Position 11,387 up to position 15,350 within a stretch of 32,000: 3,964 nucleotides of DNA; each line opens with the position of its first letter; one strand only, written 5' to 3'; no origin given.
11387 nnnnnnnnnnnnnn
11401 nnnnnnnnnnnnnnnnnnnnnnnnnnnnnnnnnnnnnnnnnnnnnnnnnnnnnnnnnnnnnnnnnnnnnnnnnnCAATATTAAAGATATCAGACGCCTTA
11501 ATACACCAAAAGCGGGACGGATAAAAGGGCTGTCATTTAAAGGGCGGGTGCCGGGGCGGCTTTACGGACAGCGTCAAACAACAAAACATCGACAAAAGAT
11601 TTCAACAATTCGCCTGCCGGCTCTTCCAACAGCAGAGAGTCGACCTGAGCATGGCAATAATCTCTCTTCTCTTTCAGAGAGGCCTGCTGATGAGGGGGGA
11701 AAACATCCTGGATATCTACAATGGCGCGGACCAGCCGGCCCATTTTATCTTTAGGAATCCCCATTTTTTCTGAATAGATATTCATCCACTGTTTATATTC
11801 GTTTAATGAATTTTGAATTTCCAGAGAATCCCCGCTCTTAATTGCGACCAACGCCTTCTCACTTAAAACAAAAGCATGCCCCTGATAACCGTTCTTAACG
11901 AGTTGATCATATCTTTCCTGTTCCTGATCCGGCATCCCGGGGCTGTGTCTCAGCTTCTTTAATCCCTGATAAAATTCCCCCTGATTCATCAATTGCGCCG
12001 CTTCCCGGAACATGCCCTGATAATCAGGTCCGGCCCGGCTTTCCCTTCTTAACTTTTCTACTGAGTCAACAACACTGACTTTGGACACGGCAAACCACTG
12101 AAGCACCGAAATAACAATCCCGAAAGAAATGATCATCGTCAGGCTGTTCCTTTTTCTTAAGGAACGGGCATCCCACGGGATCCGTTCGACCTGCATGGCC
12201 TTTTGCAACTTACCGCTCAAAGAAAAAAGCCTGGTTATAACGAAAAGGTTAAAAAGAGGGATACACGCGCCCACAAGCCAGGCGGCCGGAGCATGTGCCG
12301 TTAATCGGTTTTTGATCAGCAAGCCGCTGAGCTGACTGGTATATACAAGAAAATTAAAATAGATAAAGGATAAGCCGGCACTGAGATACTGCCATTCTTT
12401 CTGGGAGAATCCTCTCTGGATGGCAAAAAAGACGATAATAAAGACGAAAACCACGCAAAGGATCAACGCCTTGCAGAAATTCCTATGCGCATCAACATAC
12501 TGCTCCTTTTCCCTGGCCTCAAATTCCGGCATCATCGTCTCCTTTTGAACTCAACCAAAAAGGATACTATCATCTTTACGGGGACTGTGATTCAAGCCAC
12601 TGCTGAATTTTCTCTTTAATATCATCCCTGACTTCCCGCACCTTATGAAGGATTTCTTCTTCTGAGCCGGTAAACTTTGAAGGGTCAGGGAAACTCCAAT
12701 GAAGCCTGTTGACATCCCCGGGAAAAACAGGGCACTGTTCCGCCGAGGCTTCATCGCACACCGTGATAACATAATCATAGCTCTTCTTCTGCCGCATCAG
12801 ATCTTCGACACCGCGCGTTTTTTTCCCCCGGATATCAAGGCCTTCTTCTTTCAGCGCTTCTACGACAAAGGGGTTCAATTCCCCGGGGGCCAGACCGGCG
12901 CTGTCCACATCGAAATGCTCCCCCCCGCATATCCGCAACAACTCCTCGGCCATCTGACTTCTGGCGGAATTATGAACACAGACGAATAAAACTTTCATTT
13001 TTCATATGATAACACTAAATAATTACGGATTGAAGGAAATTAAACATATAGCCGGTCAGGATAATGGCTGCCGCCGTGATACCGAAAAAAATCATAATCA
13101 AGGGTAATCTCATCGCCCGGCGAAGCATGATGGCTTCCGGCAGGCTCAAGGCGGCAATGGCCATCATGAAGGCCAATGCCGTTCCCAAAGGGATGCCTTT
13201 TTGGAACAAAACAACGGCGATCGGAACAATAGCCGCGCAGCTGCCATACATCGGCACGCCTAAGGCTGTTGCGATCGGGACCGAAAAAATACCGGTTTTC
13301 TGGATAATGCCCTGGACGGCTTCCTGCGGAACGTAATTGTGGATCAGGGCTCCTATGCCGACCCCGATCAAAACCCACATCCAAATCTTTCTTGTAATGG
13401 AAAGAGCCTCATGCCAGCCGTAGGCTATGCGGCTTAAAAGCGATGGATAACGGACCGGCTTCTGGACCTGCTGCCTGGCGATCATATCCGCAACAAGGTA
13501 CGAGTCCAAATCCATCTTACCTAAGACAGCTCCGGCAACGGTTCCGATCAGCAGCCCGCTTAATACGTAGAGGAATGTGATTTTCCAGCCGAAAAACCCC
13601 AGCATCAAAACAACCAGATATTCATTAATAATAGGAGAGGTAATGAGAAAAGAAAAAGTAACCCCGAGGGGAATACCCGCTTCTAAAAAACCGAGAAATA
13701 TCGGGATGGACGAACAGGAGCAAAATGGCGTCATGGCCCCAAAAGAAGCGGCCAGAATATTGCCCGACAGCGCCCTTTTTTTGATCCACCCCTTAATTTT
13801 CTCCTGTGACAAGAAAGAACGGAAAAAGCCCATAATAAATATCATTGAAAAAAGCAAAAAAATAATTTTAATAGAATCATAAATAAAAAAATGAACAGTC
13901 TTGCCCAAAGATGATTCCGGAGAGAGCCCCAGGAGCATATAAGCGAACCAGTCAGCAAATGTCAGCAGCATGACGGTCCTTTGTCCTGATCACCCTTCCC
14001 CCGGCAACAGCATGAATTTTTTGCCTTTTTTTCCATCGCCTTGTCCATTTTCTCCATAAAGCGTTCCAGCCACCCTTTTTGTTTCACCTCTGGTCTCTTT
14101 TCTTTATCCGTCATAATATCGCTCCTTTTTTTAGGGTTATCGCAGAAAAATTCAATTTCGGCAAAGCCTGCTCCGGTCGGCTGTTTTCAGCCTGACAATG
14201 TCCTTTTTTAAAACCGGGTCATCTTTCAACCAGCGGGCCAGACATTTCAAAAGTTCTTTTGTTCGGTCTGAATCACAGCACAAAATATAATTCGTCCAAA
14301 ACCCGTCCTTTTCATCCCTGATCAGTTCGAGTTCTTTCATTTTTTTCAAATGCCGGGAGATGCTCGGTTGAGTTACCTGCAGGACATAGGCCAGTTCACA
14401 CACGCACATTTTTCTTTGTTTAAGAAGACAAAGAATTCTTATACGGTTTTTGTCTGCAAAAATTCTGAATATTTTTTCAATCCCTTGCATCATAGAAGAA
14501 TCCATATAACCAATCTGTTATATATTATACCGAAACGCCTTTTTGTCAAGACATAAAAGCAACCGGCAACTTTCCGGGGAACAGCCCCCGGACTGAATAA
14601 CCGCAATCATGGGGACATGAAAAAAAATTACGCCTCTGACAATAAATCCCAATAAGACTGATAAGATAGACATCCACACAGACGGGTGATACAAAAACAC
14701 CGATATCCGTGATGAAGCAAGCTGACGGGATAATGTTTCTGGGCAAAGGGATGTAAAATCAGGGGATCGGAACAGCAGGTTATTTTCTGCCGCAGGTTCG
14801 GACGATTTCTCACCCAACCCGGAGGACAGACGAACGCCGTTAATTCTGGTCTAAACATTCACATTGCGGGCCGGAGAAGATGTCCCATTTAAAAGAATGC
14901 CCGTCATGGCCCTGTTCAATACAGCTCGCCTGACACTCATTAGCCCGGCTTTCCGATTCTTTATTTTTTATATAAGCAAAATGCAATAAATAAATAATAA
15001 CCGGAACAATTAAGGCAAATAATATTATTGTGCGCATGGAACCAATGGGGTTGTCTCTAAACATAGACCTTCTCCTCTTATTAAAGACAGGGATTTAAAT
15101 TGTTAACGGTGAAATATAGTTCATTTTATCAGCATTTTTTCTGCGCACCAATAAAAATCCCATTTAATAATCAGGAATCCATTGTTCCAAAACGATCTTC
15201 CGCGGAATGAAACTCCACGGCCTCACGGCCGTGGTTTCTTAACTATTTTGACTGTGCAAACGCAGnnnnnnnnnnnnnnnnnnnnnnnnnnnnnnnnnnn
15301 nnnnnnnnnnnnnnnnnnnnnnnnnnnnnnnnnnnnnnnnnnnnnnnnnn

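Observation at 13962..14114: Hidden 50-aa ORF with a CCC...CC tail, translationally coupled to the ars permease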

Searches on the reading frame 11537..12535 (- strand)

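Call 4: search_protein_families(library=pfam, proteins=[window:11537-12535:-], max_evalue=0.1)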
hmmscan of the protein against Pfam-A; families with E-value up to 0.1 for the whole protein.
window:11537-12535:- (332 aa): 3 families
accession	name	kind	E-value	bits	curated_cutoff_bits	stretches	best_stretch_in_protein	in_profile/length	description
PF13687.11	DUF4153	-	0.014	15.1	27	1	25-150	21-152/373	Domain of unknown function (DUF4153)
PF09945.14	DUF2177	-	0.019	15.5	26.9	1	13-60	35-83/124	Predicted membrane protein (DUF2177)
PF11241.13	DUF3043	-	0.065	13.7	25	1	13-83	71-138/171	Protein of unknown function (DUF3043)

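Call 5: search_protein_families(library=ncbifam, proteins=[window:11537-12535:-], max_evalue=1)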
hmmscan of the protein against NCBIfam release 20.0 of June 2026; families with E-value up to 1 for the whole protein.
window:11537-12535:- (332 aa): 3 families
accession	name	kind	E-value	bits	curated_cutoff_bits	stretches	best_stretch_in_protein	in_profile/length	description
NF047560.1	PSM_export_PmtB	equivalog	0.2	11.4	100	1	10-100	84-171/218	phenol-soluble modulin export ABC transporter permease subunit PmtB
NF041635.1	STM3941_fam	subfamily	0.26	11.2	40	1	23-68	8-52/157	STM3941 family protein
NF041560.1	T6SS_Burk_ExIF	subfamily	0.42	10.3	90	1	1-66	113-177/234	putative type VI secretion system effector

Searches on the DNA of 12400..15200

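Call 28: search_rna_families(source=window, start=12400, end=15200, threshold=evalue, max_evalue=1)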
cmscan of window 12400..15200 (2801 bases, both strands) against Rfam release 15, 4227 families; matches with E-value up to 1: 1.
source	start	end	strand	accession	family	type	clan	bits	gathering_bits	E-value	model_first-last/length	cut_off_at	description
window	14463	14491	-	RF01346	CRISPR-DR36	Gene; CRISPR;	-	18.2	38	0.91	1-36/36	no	CRISPR RNA direct repeat element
